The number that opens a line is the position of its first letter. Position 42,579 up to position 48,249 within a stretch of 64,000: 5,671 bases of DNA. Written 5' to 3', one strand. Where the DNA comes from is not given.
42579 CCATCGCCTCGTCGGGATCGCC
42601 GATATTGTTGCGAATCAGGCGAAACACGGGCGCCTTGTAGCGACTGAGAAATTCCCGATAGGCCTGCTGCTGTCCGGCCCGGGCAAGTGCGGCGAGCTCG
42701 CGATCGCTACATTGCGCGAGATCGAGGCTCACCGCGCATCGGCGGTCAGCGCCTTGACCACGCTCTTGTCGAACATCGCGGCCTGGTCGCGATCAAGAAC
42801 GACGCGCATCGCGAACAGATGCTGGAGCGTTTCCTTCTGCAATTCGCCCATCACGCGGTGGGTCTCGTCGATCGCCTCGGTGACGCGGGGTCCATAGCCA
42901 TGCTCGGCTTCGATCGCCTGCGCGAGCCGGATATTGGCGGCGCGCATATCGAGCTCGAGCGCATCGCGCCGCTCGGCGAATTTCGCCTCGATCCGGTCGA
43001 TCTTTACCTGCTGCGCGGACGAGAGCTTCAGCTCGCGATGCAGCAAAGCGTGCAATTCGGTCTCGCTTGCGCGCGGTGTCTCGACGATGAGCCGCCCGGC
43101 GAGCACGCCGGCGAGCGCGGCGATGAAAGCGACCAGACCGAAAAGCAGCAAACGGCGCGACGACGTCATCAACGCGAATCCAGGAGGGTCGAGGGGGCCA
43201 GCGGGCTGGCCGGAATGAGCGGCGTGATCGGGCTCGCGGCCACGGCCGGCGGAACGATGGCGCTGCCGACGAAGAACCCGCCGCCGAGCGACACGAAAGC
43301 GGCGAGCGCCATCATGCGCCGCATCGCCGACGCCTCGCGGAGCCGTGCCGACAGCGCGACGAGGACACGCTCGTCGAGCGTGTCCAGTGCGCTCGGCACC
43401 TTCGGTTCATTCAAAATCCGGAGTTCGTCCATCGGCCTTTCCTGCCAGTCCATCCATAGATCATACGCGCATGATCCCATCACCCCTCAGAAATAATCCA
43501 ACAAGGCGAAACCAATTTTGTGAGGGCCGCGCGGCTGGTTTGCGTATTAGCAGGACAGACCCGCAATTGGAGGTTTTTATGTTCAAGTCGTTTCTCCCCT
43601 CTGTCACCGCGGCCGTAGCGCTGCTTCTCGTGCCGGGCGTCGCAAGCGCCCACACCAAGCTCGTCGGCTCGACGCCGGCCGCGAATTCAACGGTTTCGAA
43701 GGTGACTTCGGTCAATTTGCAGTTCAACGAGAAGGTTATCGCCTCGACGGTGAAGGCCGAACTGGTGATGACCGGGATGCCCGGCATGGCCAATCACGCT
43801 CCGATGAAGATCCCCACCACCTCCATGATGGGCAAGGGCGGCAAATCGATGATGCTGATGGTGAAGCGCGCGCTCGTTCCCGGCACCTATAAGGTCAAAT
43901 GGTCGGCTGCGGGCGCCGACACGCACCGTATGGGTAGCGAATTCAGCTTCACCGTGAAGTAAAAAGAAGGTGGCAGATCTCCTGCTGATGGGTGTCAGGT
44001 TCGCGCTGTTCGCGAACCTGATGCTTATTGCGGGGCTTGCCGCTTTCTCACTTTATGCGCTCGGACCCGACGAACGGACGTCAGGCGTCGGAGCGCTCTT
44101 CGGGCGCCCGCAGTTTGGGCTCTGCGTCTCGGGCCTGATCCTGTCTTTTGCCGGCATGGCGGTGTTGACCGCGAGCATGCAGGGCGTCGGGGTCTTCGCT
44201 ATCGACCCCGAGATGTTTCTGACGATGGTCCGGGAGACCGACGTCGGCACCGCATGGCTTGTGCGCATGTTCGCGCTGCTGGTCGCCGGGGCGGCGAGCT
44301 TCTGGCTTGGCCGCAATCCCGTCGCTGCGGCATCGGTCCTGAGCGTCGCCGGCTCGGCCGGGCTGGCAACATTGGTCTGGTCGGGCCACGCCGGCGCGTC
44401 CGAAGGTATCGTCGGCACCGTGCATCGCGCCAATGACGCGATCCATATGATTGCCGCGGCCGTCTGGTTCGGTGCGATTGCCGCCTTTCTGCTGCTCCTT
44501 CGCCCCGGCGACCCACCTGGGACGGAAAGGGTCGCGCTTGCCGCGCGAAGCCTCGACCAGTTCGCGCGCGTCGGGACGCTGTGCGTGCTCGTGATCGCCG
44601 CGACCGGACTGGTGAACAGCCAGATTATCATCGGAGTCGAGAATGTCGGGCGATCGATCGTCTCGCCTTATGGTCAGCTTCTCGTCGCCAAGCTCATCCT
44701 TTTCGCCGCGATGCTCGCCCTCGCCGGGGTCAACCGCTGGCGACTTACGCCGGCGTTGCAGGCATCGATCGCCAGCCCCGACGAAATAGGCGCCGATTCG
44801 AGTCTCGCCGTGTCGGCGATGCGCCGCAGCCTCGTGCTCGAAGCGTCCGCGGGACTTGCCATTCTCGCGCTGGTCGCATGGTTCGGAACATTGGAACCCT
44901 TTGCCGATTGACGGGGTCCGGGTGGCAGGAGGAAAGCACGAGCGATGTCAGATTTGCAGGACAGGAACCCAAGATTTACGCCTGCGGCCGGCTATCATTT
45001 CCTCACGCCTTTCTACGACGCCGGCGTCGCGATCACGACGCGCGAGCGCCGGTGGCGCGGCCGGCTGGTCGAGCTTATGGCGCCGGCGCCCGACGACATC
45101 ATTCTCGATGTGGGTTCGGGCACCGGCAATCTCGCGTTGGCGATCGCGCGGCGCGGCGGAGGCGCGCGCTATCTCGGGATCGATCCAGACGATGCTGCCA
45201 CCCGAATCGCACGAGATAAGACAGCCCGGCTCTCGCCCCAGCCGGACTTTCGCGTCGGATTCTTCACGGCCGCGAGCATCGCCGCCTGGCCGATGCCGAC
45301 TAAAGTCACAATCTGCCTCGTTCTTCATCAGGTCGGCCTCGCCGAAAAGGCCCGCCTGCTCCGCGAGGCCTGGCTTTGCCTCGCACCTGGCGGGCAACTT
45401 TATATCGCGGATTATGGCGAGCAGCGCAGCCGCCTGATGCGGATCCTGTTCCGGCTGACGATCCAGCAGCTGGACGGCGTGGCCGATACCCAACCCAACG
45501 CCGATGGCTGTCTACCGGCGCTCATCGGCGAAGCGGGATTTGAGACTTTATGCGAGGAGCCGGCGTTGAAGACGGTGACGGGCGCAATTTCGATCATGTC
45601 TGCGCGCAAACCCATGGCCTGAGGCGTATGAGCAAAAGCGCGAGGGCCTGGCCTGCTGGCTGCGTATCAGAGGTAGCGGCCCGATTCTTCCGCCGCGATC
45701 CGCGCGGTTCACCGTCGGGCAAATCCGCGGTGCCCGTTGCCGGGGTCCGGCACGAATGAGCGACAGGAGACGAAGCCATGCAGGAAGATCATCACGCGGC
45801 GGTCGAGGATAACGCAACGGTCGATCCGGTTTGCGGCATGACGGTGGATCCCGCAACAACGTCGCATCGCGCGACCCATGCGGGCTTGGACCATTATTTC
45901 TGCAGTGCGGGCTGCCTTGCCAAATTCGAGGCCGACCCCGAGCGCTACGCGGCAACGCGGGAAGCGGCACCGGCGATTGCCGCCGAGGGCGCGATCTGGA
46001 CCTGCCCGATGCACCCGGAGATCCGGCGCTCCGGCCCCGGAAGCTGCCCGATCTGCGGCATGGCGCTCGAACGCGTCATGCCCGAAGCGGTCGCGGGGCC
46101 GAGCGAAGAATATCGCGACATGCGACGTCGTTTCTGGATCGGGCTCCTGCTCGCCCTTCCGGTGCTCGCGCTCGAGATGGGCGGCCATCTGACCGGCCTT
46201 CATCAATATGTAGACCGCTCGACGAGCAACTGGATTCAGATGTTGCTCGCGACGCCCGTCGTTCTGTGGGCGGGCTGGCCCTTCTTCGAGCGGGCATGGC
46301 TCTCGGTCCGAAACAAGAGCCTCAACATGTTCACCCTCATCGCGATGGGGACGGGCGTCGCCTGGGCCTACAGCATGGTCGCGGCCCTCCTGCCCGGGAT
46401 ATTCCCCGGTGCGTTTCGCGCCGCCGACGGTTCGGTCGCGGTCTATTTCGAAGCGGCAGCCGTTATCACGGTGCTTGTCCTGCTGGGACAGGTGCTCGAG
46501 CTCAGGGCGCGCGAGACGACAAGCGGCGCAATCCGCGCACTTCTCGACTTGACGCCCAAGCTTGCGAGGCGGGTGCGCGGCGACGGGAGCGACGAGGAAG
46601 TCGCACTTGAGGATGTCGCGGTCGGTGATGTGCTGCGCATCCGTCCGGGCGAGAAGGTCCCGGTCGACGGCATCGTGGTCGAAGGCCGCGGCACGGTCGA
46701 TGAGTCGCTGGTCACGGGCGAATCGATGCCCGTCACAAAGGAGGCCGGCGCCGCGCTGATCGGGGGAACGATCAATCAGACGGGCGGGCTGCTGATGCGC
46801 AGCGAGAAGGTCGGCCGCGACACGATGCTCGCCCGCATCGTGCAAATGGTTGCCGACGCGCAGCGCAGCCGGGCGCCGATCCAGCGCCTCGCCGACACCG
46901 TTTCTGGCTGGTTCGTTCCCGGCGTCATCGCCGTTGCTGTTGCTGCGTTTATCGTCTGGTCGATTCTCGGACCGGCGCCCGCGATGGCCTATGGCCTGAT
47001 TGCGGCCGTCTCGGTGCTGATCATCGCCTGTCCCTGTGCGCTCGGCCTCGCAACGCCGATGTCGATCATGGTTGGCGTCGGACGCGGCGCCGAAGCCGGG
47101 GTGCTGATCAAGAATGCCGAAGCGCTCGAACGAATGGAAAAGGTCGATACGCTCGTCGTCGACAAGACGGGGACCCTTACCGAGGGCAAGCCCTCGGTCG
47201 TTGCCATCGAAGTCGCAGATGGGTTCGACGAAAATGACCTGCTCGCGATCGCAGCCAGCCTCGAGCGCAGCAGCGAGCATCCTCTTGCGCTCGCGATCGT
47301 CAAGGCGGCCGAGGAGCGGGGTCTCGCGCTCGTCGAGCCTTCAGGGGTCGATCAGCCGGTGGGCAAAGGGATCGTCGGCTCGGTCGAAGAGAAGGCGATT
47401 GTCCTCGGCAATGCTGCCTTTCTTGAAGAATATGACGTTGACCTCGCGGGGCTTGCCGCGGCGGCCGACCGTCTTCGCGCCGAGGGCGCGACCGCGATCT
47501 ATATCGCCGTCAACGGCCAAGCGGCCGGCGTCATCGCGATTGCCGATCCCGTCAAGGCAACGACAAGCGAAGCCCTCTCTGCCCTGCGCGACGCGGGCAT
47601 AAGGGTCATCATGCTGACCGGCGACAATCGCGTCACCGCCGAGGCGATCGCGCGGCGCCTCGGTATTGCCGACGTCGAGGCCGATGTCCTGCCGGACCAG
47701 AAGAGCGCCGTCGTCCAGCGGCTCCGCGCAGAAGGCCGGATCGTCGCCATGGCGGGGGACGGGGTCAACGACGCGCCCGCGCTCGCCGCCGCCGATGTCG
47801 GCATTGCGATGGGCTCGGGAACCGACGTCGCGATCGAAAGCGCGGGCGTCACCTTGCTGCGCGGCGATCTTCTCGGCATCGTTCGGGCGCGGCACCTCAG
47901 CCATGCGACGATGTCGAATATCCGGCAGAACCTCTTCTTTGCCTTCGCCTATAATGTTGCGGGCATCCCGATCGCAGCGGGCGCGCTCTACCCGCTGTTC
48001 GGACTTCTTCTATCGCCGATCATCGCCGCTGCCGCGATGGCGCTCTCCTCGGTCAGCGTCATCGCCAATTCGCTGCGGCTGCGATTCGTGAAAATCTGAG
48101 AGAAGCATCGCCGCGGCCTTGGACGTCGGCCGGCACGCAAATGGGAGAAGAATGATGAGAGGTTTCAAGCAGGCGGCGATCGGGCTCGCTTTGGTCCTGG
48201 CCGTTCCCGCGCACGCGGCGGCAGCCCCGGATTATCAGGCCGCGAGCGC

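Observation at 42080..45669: CnrYXH-type ECF system apparently rewired to run a copper regulon (four matching promoters)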

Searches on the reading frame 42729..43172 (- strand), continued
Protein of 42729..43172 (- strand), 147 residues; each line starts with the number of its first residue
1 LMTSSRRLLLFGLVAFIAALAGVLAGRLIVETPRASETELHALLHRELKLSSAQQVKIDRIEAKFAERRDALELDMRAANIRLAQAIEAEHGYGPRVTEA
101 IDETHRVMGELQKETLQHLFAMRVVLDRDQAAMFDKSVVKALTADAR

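Call 85: get_annotated_region(hit=H129, flank=7000)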
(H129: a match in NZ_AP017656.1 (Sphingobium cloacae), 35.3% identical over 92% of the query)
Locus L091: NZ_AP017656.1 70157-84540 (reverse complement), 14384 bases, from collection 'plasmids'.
description: Sphingobium cloacae strain JCM 10874 plasmid pSCLO_2, complete sequence
organism: Sphingobium cloacae (NCBI taxid 120107)
taxonomy: Bacteria; Pseudomonadota; Alphaproteobacteria; Sphingomonadales; Sphingomonadaceae; Sphingobium; Sphingobium cloacae
host: -; source: -; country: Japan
typing (MOB-suite, as given by PLSDB): conjugative; replicon rep_cluster_541; relaxase MOBQ; mating-pair formation MPF_F
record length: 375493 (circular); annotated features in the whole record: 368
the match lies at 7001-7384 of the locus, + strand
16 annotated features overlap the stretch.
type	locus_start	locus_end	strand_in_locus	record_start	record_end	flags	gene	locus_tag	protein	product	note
CDS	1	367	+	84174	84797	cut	-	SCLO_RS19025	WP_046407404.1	TetR/AcrR family transcriptional regulator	GO:0006355 - regulation of DNA-templated transcription [Evidence IEA]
CDS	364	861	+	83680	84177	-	-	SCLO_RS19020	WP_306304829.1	acyl-CoA thioesterase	-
CDS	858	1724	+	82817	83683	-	-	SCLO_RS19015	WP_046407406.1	3-hydroxyacyl-CoA dehydrogenase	GO:0006631 - fatty acid metabolic process [Evidence IEA]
CDS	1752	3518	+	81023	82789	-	-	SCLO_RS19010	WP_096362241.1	oleate hydratase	GO:0006631 - fatty acid metabolic process [Evidence IEA]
CDS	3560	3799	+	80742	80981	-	-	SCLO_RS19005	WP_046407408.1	YHS domain-containing protein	-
CDS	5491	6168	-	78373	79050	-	-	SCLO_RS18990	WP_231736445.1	copper resistance protein CopD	-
CDS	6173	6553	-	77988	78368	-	copC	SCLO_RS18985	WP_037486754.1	copper homeostasis periplasmic binding protein CopC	GO:0006825 - copper ion transport [Evidence IEA]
CDS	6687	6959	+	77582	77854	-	-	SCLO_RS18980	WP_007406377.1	hypothetical protein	-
CDS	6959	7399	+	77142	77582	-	-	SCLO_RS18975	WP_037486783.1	periplasmic heavy metal sensor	-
CDS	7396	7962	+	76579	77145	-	-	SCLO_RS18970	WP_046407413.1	RNA polymerase sigma factor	GO:0006352 - DNA-templated transcription initiation [Evidence IEA]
CDS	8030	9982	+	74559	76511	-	-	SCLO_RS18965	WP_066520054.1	copper resistance system multicopper oxidase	GO:0006825 - copper ion transport [Evidence IEA]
CDS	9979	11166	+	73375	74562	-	-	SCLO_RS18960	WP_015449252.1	copper resistance protein B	GO:0006878 - intracellular copper ion homeostasis [Evidence IEA]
CDS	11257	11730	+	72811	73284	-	-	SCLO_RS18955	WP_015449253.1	DUF305 domain-containing protein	-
CDS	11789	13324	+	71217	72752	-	-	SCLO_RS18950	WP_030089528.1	PAS domain S-box protein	-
CDS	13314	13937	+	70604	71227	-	-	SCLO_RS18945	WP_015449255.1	response regulator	GO:0000160 - phosphorelay signal transduction system [Evidence IEA]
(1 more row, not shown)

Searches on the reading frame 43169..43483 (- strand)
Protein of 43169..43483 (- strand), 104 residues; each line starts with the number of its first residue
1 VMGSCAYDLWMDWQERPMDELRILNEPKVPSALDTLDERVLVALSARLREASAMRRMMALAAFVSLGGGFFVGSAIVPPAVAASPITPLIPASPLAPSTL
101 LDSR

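Call 5: search_protein_families(library=pfam, proteins=[window:43169-43483:-], max_evalue=0.01)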
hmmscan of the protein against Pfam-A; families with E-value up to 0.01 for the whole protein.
window:43169-43483:- (104 aa): 0 families

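Call 25: search_solved_structures(query=window:43169-43483:-, max_evalue=10, show_alignments=2)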
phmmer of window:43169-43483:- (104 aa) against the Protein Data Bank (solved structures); distinct sequences matched with E-value up to 10: 3.
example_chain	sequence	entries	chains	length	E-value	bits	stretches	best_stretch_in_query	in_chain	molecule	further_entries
7o3w_D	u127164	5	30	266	1.7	12.3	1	48-95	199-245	Protein sll0617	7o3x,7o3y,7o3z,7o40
8qfv_0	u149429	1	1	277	1.7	12.3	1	48-95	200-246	Protein sll0617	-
4atp_A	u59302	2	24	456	6.4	10.5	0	31-75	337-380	4-AMINOBUTYRATE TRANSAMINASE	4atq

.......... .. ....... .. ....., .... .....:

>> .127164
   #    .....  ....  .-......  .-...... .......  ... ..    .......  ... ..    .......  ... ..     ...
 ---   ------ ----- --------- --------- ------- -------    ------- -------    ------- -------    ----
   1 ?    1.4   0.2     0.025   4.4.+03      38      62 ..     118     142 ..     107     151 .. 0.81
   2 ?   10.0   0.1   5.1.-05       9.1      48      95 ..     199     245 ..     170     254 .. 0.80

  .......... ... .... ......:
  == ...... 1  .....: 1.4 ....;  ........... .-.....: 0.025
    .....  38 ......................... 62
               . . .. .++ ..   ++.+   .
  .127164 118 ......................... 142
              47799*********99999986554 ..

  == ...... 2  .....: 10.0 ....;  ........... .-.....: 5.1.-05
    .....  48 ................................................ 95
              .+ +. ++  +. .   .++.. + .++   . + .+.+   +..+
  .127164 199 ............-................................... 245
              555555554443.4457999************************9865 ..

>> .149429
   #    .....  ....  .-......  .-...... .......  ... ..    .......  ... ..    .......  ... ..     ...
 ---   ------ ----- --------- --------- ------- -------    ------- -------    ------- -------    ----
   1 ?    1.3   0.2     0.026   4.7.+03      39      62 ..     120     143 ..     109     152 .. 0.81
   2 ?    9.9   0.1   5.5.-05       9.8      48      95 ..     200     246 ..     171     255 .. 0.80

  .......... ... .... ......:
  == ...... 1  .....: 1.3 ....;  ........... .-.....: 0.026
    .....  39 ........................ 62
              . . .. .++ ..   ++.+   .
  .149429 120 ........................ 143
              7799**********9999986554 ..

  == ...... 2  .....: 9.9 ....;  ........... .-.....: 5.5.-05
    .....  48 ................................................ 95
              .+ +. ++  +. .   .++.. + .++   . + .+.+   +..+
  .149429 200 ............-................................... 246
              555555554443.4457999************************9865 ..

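Call 43: search_protein_families(library=ncbifam, proteins=[window:43169-43483:-], max_evalue=0.00001)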
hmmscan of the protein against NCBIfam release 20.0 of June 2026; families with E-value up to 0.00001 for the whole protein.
window:43169-43483:- (104 aa): 0 families

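Call 68: search_protein_families(library=ncbifam, proteins=[window:43169-43432:-], max_evalue=10)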
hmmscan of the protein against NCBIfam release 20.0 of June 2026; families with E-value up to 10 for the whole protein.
window:43169-43432:- (87 aa): 0 families

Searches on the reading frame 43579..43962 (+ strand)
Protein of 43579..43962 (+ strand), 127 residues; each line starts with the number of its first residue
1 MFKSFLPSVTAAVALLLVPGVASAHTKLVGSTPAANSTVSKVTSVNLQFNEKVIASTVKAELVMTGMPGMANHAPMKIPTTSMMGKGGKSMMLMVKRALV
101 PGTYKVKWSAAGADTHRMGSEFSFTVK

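Call 5: search_protein_families(library=pfam, proteins=[window:43579-43962:+], max_evalue=0.01)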
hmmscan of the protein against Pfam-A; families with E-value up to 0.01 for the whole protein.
window:43579-43962:+ (127 aa): 2 families
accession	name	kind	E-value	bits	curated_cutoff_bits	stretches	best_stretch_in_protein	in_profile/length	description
PF04234.18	CopC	-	4.2e-16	60.2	23.3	1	25-126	1-92/92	CopC domain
PF13205.12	Big_5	-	1.4e-05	26.2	23.6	1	27-125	6-104/105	Bacterial Ig-like domain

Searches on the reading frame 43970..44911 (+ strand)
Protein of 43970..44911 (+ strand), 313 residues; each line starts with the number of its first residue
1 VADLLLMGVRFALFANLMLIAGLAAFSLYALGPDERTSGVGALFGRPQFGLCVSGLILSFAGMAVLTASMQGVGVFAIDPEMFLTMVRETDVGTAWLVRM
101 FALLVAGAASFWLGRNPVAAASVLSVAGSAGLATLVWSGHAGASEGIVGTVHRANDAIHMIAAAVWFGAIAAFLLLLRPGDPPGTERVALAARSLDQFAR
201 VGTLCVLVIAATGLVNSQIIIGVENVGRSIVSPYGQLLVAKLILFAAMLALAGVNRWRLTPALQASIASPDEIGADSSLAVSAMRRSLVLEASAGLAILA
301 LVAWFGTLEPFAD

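Call 5: search_protein_families(library=pfam, proteins=[window:43970-44911:+], max_evalue=0.01)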
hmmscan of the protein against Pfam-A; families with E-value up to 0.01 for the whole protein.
window:43970-44911:+ (313 aa): 1 family
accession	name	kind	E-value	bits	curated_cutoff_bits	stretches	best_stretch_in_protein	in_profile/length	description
PF05425.18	CopD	-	9.3e-24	84.3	32.1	1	193-304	2-104/105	Copper resistance protein D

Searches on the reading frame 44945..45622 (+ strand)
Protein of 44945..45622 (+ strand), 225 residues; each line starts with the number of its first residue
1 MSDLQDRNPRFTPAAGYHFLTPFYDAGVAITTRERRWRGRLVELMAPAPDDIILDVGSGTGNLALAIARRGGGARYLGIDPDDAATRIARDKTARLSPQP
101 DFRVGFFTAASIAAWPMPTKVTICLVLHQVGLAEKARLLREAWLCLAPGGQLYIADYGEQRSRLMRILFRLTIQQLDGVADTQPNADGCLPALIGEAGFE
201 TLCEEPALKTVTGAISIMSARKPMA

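Call 5: search_protein_families(library=pfam, proteins=[window:44945-45622:+], max_evalue=0.01)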
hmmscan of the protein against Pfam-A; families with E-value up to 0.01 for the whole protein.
window:44945-45622:+ (225 aa): 10 families
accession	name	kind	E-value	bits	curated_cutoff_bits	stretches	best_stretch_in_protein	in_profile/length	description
PF13649.12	Methyltransf_25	-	7.8e-13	49.4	27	1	53-150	1-97/97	Methyltransferase domain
PF08242.18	Methyltransf_12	-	4.4e-12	47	30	1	54-152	1-98/98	Methyltransferase domain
PF08241.18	Methyltransf_11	-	5.3e-10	40.3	21.2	1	54-154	1-95/95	Methyltransferase domain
PF13489.12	Methyltransf_23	-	1.7e-08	34.8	27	1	33-164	5-129/164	Methyltransferase domain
PF13847.12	Methyltransf_31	-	2.6e-07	30.9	27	1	51-158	5-113/145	Methyltransferase domain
PF01209.24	Ubie_methyltran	-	1.4e-05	25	20.1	1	34-170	32-167/233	ubiE/COQ5 methyltransferase family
PF05175.20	MTS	-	4.5e-05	23.6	23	1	41-155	23-139/170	Methyltransferase small domain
PF06325.19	PrmA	-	0.00021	21.4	22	1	49-95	161-206/296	Ribosomal protein L11 methyltransferase (PrmA)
PF24675.1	NpmA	-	0.0058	16.4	60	1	50-85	24-59/214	16S rRNA (adenine(1408)-N(1))-methyltransferase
PF08123.19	DOT1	-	0.0078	16.2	23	0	48-95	41-88/205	Histone methylation protein DOT1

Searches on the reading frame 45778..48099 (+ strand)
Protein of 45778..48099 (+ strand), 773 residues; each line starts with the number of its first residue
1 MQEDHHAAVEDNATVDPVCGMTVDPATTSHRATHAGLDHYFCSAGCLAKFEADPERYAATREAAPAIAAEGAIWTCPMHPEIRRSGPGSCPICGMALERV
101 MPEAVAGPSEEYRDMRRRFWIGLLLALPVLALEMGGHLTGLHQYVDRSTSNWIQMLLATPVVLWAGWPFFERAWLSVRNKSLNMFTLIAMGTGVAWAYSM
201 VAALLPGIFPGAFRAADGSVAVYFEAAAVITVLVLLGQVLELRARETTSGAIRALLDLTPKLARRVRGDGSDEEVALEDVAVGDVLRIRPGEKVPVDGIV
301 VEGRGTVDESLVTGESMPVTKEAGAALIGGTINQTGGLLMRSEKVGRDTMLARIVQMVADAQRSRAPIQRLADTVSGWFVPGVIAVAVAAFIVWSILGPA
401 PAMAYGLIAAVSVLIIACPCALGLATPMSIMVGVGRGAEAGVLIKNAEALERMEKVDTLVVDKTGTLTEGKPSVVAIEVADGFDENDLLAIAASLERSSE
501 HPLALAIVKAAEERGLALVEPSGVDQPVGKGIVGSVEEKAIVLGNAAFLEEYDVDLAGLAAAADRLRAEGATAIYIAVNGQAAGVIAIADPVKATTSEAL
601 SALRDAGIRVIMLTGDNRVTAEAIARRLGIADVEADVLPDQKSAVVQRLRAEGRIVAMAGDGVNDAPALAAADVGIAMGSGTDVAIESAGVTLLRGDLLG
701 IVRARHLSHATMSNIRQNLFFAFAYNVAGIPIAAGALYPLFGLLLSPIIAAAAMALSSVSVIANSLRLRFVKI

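Call 5: search_protein_families(library=pfam, proteins=[window:45778-48099:+], max_evalue=0.01)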
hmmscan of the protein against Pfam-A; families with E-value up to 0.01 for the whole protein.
window:45778-48099:+ (773 aa): 6 families
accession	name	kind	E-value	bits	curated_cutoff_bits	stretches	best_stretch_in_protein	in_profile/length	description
PF00122.25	E1-E2_ATPase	-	3e-55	187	28.1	1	258-439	2-180/181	E1-E2 ATPase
PF00702.32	Hydrolase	-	7.9e-35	121.4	26.4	1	456-673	1-191/191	haloacid dehalogenase-like hydrolase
PF19335.5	HMBD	-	1.9e-13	50.6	23.6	1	74-98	2-26/28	Heavy metal binding domain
PF04945.19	YHS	-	1.9e-12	47.4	30.3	1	15-60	2-46/47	YHS domain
PF12710.13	HAD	-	4.7e-06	27.6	27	1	588-669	85-188/189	haloacid dehalogenase-like hydrolase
PF08282.18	Hydrolase_3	-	2e-05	24.9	20.9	1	645-691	195-241/255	haloacid dehalogenase-like hydrolase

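Call 43: search_protein_families(library=ncbifam, proteins=[window:45778-48099:+], max_evalue=0.00001)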
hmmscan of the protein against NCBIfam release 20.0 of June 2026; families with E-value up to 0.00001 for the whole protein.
window:45778-48099:+ (773 aa): 20 families
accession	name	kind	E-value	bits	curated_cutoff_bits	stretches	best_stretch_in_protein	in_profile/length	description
NF007952.0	PRK10671.1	equivalog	1.4e-203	678.5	1316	1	115-768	189-831/838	copper-exporting P-type ATPase CopA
TIGR01525.1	ATPase-IB_hvy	subfamily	4.8e-186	619.9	346.25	1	184-768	1-560/560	heavy metal translocating P-type ATPase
TIGR01511.1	ATPase-IB1_Cu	subfamily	3.8e-178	593.7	397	1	165-769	1-542/542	copper-translocating P-type ATPase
TIGR01512.1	ATPase-IB2_Cd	subfamily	1.2e-120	403.5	313.5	2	224-574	18-334/494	cadmium family heavy metal-translocating P-type ATPase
NF008262.1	PRK11033.1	equivalog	2.1e-110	370.3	1005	1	226-768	197-727/731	zinc/cadmium/mercury/lead-transporting ATPase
NF033775.1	P_type_ZntA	exception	4.4e-99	332.8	1240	1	225-768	201-728/732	Zn(II)/Cd(II)/Pb(II) translocating P-type ATPase ZntA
TIGR01494.1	ATPase_P-type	subfamily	4.1e-91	305.8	62.3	1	229-737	1-465/478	HAD-IC family P-type ATPase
TIGR01497.1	kdpB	equivalog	2e-59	201.3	527.9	1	208-697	50-552/675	potassium-transporting ATPase subunit KdpB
TIGR01647.1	ATPase-IIIA_H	equivalog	5.9e-53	180.2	615.5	2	224-631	55-482/755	plasma-membrane proton-efflux P-type ATPase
NF010609.0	PRK14010.1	equivalog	2.1e-48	165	1323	1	199-691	41-541/673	K(+)-transporting ATPase subunit B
TIGR01517.1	ATPase-IIB_Ca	equivalog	3.2e-48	164.6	507.05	2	583-732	536-706/882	calcium-translocating P-type ATPase, PMCA-type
TIGR01522.1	ATPase-IIA2_Ca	equivalog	2.9e-39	134.5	798.3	3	636-734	570-669/854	calcium-transporting P-type ATPase, PMR1-type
TIGR01657.1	P-ATPase-V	hypoth_equivalog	3.4e-37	127.5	618.25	4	633-678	782-827/1055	ATP13A2 family polyamine export P-type ATPase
TIGR01116.1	ATPase-IIA1_Ca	equivalog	1e-36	126.4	703.4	2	581-727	456-617/799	calcium-translocating P-type ATPase, SERCA-type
TIGR01106.1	ATPase-IIC_X-K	subfamily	7.6e-36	123.4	946.1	3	227-487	107-375/997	Na,H/K antiporter P-type ATPase subunit alpha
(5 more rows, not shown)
